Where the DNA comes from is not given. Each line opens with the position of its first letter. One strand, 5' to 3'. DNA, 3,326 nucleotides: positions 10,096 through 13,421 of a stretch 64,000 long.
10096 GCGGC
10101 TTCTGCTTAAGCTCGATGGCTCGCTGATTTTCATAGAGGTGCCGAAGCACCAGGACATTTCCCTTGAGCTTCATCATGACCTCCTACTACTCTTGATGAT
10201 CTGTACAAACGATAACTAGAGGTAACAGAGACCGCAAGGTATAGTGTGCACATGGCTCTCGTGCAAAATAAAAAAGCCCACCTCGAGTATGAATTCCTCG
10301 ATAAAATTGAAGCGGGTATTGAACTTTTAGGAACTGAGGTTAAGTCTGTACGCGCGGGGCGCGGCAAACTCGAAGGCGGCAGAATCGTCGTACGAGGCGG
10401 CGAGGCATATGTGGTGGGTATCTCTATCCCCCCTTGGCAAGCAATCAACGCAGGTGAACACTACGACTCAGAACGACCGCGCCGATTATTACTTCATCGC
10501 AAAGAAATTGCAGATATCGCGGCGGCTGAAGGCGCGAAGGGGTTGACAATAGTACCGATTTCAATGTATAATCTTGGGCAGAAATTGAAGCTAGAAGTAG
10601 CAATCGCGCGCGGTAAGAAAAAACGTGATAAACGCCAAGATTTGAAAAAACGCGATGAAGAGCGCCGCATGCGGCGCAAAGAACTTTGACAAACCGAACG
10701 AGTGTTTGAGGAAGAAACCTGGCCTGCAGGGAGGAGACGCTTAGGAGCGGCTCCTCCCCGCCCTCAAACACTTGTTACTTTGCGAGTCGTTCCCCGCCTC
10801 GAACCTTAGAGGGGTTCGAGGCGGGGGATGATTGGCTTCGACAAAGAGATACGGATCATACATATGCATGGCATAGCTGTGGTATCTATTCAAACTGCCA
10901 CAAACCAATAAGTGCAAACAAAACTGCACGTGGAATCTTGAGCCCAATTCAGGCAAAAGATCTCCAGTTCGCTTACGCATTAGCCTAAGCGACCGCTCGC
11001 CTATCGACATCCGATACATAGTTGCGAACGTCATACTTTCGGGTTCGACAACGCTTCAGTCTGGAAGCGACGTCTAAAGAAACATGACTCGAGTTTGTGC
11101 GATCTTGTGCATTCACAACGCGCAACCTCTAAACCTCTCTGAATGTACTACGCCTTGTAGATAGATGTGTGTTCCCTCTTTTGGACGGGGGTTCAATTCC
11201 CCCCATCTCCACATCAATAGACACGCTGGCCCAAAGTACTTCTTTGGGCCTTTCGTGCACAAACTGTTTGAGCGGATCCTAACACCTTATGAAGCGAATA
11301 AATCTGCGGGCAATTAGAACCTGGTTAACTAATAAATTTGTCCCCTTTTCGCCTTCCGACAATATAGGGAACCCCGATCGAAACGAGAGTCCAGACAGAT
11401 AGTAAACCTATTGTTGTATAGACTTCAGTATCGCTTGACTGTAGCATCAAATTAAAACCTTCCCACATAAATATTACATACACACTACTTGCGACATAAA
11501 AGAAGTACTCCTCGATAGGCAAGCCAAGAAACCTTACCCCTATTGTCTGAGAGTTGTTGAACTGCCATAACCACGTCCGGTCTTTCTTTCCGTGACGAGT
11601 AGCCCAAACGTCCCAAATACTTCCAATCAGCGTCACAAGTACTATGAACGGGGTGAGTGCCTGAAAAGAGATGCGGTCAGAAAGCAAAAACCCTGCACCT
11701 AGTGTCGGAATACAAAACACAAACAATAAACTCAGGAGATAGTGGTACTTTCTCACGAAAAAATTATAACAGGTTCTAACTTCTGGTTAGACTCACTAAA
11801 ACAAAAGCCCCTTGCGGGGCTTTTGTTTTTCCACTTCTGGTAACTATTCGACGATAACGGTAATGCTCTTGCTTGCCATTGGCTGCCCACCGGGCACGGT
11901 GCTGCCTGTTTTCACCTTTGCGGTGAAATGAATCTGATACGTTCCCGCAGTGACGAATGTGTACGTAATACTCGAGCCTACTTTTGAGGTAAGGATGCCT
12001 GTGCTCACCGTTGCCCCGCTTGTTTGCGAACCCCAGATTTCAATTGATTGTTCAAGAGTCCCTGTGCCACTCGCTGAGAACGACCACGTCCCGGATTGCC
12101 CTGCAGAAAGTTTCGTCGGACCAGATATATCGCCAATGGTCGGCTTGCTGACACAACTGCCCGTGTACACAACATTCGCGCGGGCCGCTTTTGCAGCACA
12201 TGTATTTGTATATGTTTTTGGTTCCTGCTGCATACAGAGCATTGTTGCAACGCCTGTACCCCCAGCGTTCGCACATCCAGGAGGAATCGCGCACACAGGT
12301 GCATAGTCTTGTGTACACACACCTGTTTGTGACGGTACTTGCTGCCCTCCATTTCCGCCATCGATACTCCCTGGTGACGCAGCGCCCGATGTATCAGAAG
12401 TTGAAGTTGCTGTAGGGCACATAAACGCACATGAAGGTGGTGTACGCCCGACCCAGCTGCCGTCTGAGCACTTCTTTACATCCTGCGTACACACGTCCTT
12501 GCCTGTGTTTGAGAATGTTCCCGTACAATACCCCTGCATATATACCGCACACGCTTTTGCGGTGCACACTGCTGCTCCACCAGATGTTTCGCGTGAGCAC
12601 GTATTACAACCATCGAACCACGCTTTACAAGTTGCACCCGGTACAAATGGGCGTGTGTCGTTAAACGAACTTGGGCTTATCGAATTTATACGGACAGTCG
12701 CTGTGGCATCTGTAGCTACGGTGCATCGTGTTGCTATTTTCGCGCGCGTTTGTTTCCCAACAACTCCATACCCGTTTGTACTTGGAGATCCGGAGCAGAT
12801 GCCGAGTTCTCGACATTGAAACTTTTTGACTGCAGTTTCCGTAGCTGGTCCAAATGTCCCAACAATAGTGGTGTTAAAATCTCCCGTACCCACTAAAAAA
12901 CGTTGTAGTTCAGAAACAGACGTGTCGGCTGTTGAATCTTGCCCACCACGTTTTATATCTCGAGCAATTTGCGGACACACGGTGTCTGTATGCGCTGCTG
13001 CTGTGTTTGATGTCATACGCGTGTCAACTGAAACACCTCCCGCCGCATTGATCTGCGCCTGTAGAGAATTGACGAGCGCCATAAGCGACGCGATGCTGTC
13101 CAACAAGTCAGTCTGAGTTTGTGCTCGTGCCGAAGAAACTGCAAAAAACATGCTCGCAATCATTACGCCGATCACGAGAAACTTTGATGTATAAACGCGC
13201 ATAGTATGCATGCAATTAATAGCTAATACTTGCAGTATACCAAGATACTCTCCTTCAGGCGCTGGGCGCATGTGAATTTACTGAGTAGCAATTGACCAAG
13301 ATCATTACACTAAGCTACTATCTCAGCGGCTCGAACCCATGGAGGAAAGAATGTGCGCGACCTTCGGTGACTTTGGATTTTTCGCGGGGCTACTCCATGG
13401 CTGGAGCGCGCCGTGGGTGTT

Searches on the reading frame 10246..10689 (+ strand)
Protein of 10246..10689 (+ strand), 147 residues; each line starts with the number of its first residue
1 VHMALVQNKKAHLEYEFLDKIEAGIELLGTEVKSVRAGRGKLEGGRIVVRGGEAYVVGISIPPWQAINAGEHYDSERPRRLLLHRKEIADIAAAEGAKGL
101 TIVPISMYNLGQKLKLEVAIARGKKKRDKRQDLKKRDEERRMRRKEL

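Call 36: search_protein_families(library=pfam, proteins=[window:10246-10689:+], max_evalue=0.001)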
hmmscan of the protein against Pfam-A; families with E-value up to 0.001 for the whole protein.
window:10246-10689:+ (147 aa): 1 family
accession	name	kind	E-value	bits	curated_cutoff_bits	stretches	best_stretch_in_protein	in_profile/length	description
PF01668.23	SmpB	-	1.8e-44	151.6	27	1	6-145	2-140/143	SmpB protein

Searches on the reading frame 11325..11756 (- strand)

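Call 36: search_protein_families(library=pfam, proteins=[window:11325-11756:-], max_evalue=0.001)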
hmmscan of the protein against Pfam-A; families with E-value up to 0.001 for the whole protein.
window:11325-11756:- (143 aa): 1 family
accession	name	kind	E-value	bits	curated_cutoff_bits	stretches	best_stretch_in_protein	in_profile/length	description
PF18916.5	Lycopene_cyc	-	6e-08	33.6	27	1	5-99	3-90/92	Lycopene cyclase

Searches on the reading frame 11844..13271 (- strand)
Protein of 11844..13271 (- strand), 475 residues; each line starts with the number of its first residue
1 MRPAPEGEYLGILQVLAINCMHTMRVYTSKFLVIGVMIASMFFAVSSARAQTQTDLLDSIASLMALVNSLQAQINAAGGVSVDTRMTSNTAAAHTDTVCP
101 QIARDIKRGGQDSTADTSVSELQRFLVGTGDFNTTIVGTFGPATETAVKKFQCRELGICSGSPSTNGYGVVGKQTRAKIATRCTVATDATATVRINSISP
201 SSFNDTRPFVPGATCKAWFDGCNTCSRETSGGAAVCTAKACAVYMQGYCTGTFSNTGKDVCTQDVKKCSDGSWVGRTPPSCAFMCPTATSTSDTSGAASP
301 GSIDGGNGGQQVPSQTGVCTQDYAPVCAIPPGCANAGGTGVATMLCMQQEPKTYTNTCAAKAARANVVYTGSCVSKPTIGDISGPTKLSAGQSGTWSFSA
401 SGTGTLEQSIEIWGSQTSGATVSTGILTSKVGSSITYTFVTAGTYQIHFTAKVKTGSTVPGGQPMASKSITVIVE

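Call 3: search_protein_families(library=pfam, proteins=[window:11844-13202:-], max_evalue=1)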
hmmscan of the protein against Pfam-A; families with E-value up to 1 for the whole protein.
window:11844-13202:- (452 aa): 4 families
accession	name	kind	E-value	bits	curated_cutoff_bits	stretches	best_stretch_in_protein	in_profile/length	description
PF01471.23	PG_binding_1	-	1.1e-06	29.2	23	1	94-129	3-38/57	Putative peptidoglycan binding domain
PF05375.19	Pacifastin_I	-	0.0065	16.6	27.9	1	194-220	7-32/40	Pacifastin inhibitor (LCMII)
PF00801.26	PKD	-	0.0076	16.7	23.5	1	404-434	41-71/80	PKD domain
PF12769.12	PNTB_4TM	-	0.68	10.9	26.2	0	15-64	40-80/85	4TM region of pyridine nucleotide transhydrogenase, mitoch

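Call 4: search_protein_families(library=ncbifam, proteins=[window:11844-13202:-], max_evalue=1)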
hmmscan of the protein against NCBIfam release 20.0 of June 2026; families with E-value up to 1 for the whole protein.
window:11844-13202:- (452 aa): 2 families
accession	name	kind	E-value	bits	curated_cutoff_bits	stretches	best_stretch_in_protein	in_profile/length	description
TIGR02869.1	spore_SleB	equivalog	0.00067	19.6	236.5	1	94-168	14-80/201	spore cortex-lytic enzyme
TIGR03769.1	P_ac_wall_RPT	domain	0.28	11.7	30.9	1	415-435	8-25/41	TIGR03769 domain-containing protein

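Call 61: find_encoding_contigs(protein=window:11844-13202:-, flank=3000, max_places=6)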
Protein window:11844-13202:- (452 aa): no gene with exactly this product is on record in the collection.

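Call 62: find_encoding_contigs(protein=window:11844-13271:-, flank=3000, max_places=6)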
Protein window:11844-13271:- (475 aa): 5 contigs read that carry it; 3 places shown.
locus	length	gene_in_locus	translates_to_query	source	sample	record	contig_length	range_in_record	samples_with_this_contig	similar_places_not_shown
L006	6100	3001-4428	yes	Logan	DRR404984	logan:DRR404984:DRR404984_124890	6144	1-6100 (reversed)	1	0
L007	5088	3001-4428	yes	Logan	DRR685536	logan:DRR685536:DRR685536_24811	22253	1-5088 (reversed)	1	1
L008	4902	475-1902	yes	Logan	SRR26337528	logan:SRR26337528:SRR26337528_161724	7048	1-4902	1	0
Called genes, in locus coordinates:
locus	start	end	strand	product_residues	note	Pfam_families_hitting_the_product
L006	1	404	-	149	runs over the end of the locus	?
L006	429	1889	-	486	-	-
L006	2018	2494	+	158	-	-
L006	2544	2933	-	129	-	-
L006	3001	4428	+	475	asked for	PF01471:PG_binding_1 (weak)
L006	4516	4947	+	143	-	PF18916:Lycopene_cyc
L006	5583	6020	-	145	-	PF01668:SmpB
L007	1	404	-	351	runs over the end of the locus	PF01594:AI-2E_transport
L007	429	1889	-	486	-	-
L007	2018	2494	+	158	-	-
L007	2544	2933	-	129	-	-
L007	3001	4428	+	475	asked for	PF01471:PG_binding_1 (weak)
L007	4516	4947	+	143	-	PF18916:Lycopene_cyc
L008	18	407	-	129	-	-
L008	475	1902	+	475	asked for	PF01471:PG_binding_1 (weak)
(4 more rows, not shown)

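Call 88: find_homologous_proteins(query=window:11844-13202:-, max_evalue=1e-10)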
Query window:11844-13202:- (452 aa): 3 proteins with E <= 1e-10 among 8000 candidates.
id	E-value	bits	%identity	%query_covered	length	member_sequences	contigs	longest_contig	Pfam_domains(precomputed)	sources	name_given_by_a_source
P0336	5.1e-284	960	97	100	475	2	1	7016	PF01471.24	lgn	-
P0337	7.9e-257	870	89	100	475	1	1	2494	PF01471.24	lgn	-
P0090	1.9e-20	92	31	35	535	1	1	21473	PF00801.27,PF01471.24,PF00050.27,PF18911.7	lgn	-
